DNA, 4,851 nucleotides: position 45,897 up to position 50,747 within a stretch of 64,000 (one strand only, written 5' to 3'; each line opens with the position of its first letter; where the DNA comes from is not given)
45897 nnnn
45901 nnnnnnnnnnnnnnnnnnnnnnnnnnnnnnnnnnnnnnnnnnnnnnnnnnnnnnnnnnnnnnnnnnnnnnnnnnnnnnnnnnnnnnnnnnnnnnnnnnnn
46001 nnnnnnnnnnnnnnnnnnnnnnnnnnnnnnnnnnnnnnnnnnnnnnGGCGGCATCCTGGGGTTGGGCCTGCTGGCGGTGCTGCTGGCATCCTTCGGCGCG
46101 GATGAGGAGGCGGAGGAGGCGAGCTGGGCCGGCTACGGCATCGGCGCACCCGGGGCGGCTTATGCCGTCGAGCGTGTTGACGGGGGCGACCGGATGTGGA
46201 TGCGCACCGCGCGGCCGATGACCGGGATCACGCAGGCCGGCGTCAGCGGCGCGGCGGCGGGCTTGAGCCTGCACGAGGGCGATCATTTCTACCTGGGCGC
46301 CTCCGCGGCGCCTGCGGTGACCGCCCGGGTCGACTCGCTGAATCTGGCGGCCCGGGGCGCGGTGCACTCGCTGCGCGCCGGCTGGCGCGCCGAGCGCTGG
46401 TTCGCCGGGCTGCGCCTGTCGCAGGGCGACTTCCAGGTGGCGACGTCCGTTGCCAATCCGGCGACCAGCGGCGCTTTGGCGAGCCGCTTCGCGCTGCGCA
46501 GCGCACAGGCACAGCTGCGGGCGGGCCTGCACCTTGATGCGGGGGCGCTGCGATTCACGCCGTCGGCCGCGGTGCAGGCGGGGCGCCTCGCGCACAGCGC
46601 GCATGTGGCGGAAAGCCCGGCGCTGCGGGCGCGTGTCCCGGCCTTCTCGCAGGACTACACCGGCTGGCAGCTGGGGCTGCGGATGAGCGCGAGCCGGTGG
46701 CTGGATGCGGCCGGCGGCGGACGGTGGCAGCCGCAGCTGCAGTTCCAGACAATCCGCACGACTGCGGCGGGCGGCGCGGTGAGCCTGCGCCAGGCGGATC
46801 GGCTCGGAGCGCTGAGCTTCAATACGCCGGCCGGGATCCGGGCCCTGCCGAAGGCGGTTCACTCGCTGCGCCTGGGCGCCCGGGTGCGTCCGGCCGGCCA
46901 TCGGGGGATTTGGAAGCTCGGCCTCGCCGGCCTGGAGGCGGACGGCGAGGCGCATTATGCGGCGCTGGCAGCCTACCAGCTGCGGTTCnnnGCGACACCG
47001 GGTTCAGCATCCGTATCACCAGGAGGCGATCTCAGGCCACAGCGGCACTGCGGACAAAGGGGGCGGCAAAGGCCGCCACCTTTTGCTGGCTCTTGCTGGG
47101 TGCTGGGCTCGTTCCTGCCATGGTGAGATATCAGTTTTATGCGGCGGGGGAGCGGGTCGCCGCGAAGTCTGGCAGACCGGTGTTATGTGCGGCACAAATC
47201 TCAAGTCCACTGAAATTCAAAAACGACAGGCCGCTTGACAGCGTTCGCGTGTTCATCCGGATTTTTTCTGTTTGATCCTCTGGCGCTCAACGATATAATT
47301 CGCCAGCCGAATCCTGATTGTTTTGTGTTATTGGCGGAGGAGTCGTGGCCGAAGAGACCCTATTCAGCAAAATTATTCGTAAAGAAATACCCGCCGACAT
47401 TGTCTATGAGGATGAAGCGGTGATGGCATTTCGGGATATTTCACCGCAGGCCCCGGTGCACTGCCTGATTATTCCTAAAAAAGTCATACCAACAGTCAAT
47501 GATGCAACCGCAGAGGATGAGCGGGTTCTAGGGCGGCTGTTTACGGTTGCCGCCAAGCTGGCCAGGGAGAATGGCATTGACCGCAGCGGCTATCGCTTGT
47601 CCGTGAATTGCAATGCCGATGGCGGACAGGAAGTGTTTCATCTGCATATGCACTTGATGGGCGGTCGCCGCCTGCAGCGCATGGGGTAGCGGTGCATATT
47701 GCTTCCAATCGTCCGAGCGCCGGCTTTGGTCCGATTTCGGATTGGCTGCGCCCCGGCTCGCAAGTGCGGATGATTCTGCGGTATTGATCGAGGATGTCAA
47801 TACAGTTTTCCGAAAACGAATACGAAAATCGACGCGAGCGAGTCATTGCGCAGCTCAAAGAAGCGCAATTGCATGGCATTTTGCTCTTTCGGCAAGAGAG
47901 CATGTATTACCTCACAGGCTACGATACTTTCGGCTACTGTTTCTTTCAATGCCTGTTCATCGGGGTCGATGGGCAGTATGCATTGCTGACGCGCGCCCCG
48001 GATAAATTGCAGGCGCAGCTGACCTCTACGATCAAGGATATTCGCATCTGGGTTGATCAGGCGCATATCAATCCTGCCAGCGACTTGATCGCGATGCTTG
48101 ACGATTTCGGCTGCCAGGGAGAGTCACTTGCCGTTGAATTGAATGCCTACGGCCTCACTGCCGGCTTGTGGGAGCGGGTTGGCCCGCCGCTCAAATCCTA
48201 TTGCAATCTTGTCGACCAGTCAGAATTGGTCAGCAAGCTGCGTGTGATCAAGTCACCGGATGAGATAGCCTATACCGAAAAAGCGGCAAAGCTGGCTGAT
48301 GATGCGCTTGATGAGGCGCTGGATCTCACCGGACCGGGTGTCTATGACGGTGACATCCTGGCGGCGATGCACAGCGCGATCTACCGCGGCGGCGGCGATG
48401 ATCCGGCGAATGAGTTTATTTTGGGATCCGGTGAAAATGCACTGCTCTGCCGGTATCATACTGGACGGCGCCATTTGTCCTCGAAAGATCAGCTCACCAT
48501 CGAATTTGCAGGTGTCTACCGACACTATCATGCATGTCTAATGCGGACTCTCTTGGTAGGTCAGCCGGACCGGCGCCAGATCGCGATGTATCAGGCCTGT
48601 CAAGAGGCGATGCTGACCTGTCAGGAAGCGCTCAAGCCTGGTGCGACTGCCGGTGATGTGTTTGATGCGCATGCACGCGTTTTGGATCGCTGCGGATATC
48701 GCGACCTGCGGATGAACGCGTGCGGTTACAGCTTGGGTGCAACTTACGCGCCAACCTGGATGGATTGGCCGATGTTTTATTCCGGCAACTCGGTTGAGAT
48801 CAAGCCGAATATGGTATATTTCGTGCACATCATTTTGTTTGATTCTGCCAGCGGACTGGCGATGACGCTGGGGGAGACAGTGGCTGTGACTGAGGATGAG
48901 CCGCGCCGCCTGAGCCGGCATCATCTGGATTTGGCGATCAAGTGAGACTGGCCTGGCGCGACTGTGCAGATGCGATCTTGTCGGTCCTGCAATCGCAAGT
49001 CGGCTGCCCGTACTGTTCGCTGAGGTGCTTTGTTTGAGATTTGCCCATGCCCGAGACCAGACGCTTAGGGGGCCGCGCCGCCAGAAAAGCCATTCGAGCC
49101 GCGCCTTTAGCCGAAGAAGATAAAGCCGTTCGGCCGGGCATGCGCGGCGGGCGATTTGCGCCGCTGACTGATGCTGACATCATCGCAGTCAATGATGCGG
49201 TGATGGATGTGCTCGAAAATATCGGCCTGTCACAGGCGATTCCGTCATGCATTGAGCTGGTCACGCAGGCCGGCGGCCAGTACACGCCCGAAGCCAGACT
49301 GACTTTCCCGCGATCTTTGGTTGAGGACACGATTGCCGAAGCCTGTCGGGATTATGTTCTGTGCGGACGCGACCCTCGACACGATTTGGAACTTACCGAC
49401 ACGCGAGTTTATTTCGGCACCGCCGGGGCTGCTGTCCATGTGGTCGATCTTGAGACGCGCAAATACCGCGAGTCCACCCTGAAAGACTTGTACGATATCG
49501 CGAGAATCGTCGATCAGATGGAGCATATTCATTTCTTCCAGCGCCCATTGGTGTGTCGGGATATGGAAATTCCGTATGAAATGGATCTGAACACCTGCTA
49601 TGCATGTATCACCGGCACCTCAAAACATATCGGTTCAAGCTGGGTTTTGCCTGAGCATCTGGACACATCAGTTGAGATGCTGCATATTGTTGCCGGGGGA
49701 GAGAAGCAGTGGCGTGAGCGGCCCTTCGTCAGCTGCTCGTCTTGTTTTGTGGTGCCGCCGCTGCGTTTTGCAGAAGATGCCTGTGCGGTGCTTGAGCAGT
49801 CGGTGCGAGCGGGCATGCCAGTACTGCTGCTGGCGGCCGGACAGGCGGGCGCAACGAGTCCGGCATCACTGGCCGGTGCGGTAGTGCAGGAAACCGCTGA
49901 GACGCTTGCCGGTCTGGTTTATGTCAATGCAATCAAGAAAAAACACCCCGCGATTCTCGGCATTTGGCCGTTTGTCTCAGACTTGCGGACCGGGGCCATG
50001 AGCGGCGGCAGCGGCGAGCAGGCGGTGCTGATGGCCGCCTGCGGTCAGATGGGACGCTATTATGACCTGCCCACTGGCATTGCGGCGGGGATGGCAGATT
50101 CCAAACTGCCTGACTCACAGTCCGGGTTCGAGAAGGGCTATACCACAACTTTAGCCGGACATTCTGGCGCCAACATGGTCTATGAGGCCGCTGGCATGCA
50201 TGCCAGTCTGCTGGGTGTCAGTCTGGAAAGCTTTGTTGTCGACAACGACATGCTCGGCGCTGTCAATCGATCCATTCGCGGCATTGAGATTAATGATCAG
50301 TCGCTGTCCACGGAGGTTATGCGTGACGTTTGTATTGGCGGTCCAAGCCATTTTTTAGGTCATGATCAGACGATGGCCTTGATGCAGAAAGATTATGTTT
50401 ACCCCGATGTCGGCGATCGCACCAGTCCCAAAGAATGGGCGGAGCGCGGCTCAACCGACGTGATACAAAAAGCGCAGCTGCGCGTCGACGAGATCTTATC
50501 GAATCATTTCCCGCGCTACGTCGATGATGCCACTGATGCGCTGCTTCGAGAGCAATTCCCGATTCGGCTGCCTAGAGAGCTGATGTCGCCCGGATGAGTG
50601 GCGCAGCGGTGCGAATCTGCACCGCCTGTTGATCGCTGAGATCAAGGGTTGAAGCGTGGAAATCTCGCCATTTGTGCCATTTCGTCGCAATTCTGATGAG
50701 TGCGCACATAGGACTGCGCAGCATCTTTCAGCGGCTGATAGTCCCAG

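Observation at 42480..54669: Candidate phase-variation system: three unrelated secreted-protein genes each carry a G/C homopolymer switch in the signal peptide, all ON at length 10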

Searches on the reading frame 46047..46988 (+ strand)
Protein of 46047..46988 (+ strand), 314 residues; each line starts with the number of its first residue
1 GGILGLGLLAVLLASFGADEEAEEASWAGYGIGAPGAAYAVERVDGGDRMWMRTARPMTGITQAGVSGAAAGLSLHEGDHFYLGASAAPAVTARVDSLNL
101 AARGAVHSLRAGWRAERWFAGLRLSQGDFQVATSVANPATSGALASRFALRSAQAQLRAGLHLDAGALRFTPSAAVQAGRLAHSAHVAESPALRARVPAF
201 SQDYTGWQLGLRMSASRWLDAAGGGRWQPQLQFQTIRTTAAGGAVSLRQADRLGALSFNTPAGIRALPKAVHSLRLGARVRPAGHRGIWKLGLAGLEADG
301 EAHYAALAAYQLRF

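Call 43: search_protein_families(library=pfam, max_evalue=10, proteins=[window:46047-46988:+])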
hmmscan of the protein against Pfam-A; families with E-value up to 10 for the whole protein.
seq(314 aa): 1 family
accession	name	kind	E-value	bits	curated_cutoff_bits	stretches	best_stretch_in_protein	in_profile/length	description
PF03797.25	Autotransporter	-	4.8e-08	33.5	26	1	66-260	25-223/255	Autotransporter beta-domain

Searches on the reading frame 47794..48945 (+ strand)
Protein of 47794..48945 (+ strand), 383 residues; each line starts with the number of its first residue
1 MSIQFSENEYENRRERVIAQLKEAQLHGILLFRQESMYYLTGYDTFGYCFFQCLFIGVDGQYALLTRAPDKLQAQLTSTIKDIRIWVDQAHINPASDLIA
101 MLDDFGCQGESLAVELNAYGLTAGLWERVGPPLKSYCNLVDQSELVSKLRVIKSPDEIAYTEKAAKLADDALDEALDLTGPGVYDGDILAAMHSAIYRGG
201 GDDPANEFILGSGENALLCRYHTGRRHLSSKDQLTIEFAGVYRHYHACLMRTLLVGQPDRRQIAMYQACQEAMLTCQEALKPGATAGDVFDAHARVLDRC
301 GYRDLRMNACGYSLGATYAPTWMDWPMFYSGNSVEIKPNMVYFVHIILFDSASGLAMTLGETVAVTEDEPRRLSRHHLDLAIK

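Call 10: search_protein_families(library=pfam, max_evalue=0.01, proteins=[window:47794-48945:+])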
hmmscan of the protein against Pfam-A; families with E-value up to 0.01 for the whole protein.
window:47794-48945:+ (383 aa): 2 families
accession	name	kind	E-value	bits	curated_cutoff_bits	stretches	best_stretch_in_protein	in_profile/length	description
PF00557.29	Peptidase_M24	-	1e-33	117.4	23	1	162-367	4-208/208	Metallopeptidase family M24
PF01321.24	Creatinase_N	-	4.1e-16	60.1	22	1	13-152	1-128/128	Creatinase/Prolidase N-terminal domain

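Call 11: find_encoding_contigs(protein=window:47794-48945:+, flank=10000, max_places=10)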
Protein window:47794-48945:+ (383 aa): no gene with exactly this product is on record in the collection.

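Call 13: find_related_loci(query=window:47794-48945:+, collection=genome_contigs, flank=10000)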
Query window:47794-48945:+ (383 aa) in genome_contigs; peptide patterns used: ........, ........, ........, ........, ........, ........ (x = any residue, [..] = any of these).
599 stretches matched a pattern (row limit reached: there are more); 558 encode a relative of the query (tblastn E <= 1e-3); the best 80 are kept; 80 distinct loci.
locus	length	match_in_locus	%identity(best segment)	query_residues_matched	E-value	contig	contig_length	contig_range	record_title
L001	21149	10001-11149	90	1-383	0e+0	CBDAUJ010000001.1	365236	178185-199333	MAG: Arenicellales bacterium isolate d9931a99-d968-425b-8f46-6ba07adf8f38 genome assembly, contig: contig_1, whole genom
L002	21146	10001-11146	76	1-382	0e+0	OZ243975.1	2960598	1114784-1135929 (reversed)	MAG: Arenicellales bacterium isolate dab0f2a9-6c84-4861-9e31-239953c98c99 genome assembly, chromosome: 1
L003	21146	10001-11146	71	1-382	0e+0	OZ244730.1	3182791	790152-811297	MAG: Arenicellales bacterium isolate 47a2fcf5-af63-40bb-846f-e483aacbb5bc genome assembly, chromosome: 1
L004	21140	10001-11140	71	1-380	0e+0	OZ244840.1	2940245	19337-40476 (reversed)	MAG: Arenicellales bacterium isolate 0609fa3f-ebdd-4737-8371-98b3f3d4481a genome assembly, chromosome: 1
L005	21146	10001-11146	71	1-382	0e+0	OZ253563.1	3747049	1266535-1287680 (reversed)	MAG: Arenicellales bacterium isolate d7a5d0b4-cbae-4db0-9a13-9ca8b385098f genome assembly, chromosome: 1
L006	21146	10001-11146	69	1-382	0e+0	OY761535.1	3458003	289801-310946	MAG: Arenicellales bacterium isolate 84d41cb1-8764-43d3-92a7-53f72595dab7 genome assembly, chromosome: 1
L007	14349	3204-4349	70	1-382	0e+0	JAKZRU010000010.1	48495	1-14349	MAG: Gammaproteobacteria bacterium isolate Langseth_MAG_00015 Langseth_MAG_00015_000000000010, whole genome shotgun sequ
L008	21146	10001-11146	68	1-382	0e+0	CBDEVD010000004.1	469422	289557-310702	MAG: Arenicellales bacterium isolate 024ae31b-b524-480c-aba5-61ed3f32f6b3 genome assembly, contig: contig_4, whole genom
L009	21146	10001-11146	69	1-382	0e+0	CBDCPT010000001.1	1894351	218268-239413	MAG: Arenicellales bacterium isolate fadde0ce-b209-473f-868c-ec93306c25c8 genome assembly, contig: contig_1, whole genom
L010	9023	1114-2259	68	1-382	0e+0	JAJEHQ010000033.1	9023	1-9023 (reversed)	MAG: Gammaproteobacteria bacterium isolate p16x60bins.63 k141_648646, whole genome shotgun sequence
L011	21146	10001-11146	67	1-382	0e+0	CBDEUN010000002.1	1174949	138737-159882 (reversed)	MAG: Arenicellales bacterium isolate ddc2e614-7ccd-4de8-a6f4-cf4be92c68d5 genome assembly, contig: contig_2, whole genom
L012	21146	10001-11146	69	1-382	0e+0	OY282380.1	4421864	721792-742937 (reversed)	MAG: Arenicellales bacterium genome assembly, chromosome: 1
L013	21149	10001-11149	68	1-383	0e+0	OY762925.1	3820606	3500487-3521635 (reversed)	MAG: Arenicellales bacterium isolate fc57fc85-6992-497f-ba80-5e9215e941df genome assembly, chromosome: 1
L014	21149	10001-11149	68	1-383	0e+0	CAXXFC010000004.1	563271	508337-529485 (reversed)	MAG: Arenicellales bacterium isolate 9a01abd2-b5de-4981-b0ad-ec789211487c genome assembly, contig: contig_4, whole genom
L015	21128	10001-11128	69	1-376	0e+0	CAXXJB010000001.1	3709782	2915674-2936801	MAG: Arenicellales bacterium isolate 685ef447-847a-4ca7-9a6d-cc7c06fcaba6 genome assembly, contig: contig_1, whole genom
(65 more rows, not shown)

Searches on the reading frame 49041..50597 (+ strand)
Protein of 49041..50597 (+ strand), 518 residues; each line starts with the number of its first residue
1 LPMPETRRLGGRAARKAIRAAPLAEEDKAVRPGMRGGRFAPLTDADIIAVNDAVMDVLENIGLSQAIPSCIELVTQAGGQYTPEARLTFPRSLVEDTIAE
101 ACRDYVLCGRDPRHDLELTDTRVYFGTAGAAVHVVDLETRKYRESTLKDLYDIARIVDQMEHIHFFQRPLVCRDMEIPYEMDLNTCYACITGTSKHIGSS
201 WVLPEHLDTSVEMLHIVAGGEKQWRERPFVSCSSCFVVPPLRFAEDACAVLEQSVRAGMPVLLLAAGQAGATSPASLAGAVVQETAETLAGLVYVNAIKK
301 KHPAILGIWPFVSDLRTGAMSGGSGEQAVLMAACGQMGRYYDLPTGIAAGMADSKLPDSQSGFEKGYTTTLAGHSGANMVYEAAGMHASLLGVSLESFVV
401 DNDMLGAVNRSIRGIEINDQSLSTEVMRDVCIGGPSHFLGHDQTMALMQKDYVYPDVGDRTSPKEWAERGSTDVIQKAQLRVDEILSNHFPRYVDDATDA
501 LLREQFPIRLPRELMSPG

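Call 10: search_protein_families(library=pfam, max_evalue=0.01, proteins=[window:49041-50597:+])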
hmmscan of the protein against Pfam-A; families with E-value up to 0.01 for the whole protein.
window:49041-50597:+ (518 aa): 1 family
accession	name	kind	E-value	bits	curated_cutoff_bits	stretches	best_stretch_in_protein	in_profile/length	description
PF06253.16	MTTB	-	9e-115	384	25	1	9-504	2-490/500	Trimethylamine methyltransferase (MTTB)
